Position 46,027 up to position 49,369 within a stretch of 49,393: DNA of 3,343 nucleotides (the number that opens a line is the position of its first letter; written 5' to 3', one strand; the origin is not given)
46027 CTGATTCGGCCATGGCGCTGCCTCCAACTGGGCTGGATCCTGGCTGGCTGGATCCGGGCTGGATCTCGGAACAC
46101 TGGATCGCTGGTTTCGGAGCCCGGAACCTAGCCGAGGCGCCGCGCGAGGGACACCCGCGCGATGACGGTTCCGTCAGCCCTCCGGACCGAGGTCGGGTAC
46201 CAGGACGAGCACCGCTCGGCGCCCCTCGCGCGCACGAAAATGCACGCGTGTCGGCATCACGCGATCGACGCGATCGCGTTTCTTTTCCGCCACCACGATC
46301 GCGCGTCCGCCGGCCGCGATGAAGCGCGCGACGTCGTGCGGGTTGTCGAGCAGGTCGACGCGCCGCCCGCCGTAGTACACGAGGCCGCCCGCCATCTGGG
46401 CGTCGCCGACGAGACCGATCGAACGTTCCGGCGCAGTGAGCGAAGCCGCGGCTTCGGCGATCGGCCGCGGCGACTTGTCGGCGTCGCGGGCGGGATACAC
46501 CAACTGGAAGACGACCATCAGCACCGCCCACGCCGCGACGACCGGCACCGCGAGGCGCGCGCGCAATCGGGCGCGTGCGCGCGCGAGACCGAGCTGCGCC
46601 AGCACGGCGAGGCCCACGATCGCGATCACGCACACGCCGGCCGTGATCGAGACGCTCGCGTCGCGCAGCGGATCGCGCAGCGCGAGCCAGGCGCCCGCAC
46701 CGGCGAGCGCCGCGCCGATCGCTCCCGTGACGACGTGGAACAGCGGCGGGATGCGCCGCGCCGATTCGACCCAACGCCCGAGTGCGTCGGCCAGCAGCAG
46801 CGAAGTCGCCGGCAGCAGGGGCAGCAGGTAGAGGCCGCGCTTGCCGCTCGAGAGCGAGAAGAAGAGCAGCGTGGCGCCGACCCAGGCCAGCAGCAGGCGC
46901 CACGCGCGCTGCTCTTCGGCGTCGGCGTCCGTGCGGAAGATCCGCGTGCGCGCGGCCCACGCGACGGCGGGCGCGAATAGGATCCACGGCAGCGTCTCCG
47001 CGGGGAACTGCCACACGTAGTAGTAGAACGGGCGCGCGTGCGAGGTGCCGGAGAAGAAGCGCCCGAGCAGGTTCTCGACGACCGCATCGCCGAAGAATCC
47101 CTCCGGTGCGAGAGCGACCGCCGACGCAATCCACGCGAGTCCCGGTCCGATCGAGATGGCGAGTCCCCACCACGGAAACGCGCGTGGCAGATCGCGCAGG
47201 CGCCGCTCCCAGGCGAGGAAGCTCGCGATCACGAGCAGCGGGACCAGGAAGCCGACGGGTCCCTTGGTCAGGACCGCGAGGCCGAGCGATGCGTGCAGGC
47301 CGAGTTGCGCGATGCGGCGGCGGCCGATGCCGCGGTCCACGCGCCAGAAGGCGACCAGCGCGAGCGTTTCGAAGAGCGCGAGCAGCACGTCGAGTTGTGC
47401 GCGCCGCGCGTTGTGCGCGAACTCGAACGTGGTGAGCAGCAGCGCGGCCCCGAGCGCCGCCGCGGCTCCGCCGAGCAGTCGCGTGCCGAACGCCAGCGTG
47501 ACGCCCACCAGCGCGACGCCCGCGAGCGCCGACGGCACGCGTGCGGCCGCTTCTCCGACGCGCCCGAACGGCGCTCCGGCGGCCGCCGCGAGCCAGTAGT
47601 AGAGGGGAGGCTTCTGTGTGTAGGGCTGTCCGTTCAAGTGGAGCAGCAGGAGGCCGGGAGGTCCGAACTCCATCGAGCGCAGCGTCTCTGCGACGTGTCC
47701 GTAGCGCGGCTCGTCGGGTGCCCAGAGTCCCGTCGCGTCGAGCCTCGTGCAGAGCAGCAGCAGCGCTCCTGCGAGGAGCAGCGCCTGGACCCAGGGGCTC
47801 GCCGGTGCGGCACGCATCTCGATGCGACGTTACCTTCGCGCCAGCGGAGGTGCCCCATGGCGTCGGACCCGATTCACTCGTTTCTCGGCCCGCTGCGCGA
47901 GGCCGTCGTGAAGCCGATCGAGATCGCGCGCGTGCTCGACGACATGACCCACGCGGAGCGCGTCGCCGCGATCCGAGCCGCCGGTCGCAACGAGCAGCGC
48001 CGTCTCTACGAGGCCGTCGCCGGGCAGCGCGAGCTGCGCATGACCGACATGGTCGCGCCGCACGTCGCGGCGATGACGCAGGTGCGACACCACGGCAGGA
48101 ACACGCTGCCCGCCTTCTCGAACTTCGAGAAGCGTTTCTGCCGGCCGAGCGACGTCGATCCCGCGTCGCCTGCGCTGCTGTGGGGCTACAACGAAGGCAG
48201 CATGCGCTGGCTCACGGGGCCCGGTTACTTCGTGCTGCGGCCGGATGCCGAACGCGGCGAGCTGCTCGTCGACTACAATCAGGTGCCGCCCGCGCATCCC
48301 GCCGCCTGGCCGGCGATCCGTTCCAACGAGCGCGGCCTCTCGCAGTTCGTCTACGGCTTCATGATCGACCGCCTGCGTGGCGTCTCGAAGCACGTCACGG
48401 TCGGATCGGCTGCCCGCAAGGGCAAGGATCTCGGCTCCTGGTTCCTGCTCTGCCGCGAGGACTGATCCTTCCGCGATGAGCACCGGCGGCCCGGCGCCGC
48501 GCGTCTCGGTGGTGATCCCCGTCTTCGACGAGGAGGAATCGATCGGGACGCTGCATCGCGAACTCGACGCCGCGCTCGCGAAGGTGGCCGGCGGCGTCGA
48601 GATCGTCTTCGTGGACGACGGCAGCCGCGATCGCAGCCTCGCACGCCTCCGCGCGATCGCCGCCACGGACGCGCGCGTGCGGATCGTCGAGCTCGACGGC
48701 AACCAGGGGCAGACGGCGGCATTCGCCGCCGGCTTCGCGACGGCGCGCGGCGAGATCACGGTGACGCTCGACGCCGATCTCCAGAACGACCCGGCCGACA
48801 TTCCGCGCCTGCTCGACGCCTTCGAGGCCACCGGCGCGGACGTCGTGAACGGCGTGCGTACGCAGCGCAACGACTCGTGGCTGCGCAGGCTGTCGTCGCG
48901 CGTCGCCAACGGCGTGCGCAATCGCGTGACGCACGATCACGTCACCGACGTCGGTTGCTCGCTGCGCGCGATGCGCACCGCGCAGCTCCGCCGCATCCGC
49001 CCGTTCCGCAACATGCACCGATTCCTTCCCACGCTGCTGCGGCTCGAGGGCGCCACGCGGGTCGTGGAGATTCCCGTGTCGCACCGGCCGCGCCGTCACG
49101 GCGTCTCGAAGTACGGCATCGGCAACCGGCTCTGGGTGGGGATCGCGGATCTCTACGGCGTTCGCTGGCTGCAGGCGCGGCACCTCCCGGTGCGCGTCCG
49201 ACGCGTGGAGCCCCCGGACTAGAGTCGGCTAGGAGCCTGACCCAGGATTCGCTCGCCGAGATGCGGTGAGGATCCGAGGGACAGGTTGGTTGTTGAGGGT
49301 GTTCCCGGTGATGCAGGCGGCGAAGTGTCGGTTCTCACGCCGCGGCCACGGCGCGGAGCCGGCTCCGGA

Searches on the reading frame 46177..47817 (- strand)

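Call 43: search_protein_families(library=pfam, proteins=[window:46177-47817:-], max_evalue=0.00001)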
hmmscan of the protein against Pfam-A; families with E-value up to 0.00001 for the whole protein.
window:46177-47817:- (547 aa): 2 families
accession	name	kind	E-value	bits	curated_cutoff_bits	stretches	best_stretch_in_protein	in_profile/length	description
PF02366.24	PMT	-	6.3e-16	59.1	22.7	1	57-209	51-207/245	Dolichyl-phosphate-mannose-protein mannosyltransferase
PF13231.12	PMT_2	-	4.8e-13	50.1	26.1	1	69-222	2-150/160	Dolichyl-phosphate-mannose-protein mannosyltransferase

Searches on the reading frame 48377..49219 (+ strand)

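Call 43: search_protein_families(library=pfam, proteins=[window:48377-49219:+], max_evalue=0.00001)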
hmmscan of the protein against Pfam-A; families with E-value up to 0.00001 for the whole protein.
window:48377-49219:+ (281 aa): 2 families
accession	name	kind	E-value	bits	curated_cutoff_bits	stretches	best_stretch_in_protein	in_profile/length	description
PF00535.33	Glycos_transf_2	-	4.9e-29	101.9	23.3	1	44-203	1-163/168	Glycosyl transferase family 2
PF13641.12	Glyco_tranf_2_3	-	4.6e-08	33.8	27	1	41-174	1-136/230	Glycosyltransferase like family 2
